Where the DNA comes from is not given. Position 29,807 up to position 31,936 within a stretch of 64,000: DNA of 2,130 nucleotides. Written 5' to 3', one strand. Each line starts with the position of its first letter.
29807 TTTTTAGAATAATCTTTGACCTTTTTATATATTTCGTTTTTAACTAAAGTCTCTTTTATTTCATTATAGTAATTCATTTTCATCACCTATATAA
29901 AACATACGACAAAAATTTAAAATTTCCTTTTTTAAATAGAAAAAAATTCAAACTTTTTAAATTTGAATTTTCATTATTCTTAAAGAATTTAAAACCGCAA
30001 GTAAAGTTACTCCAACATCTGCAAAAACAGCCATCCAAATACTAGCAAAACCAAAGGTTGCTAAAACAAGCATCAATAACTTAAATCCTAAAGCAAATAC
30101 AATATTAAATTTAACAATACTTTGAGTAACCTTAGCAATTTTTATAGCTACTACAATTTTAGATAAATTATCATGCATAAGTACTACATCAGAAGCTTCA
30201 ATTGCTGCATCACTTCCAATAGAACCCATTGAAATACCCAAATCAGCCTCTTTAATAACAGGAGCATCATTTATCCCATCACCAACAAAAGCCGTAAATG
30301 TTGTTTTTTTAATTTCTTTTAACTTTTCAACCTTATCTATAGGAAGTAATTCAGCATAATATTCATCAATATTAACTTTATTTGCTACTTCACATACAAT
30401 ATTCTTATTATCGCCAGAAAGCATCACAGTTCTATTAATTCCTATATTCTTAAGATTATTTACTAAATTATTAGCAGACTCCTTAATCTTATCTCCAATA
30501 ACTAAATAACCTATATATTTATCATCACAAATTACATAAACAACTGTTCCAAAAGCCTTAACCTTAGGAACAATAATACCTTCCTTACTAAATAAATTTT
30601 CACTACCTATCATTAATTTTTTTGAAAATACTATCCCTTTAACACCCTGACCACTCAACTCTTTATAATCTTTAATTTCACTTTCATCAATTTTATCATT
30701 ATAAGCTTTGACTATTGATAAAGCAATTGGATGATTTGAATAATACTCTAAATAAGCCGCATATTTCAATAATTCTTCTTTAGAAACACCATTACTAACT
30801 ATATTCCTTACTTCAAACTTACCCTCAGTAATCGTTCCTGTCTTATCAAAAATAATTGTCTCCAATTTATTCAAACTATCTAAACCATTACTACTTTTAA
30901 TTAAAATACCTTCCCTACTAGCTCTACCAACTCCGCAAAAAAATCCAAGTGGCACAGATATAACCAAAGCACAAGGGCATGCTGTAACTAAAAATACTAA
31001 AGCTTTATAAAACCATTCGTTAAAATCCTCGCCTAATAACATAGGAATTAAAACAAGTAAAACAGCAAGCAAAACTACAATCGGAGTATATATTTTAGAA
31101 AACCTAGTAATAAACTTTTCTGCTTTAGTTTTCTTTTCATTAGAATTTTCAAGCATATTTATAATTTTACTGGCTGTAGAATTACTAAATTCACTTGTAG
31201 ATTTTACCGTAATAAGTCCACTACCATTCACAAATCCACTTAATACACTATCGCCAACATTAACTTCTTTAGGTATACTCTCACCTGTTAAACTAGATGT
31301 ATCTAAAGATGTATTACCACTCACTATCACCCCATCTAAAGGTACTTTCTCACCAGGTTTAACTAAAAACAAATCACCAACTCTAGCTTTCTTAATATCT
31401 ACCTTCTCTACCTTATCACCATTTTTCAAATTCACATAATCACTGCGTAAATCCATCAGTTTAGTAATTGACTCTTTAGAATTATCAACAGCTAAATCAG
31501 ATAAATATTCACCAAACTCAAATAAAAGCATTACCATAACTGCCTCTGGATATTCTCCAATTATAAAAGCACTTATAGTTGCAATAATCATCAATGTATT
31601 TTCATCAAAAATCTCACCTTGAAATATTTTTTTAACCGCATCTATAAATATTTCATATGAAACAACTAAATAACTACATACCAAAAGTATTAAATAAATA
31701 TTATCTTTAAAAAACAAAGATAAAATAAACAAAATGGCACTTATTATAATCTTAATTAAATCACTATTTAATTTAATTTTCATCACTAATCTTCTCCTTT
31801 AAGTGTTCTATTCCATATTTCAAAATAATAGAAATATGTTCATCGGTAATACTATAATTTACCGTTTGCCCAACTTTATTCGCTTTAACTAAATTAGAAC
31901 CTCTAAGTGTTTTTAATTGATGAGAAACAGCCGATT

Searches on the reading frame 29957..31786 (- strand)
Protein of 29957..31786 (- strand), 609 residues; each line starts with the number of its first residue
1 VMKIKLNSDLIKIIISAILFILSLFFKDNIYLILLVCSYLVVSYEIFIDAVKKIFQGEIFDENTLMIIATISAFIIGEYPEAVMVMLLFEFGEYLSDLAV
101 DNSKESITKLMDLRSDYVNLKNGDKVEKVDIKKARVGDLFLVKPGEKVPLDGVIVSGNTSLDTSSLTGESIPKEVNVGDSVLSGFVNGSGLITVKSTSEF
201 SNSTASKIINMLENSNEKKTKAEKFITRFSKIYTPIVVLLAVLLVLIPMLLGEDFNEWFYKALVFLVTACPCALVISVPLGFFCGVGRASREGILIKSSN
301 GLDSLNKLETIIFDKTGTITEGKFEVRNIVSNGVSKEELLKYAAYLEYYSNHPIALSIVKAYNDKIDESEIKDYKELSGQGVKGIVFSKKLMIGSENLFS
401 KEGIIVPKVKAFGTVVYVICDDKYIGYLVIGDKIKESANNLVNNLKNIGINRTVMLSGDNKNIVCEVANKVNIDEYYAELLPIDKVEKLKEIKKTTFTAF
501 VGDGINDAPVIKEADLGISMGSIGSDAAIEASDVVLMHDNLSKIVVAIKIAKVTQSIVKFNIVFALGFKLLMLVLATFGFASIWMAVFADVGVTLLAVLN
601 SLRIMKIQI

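Call 83: search_protein_families(library=pfam, proteins=[window:29957-31786:-], max_evalue=0.00001)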
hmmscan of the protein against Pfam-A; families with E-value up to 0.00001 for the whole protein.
window:29957-31786:- (609 aa): 2 families
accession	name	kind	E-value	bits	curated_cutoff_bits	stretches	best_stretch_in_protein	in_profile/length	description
PF00122.25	E1-E2_ATPase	-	1.6e-49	168.3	28.1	1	114-291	3-180/181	E1-E2 ATPase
PF00702.32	Hydrolase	-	3.7e-27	96.4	26.4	1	309-515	2-191/191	haloacid dehalogenase-like hydrolase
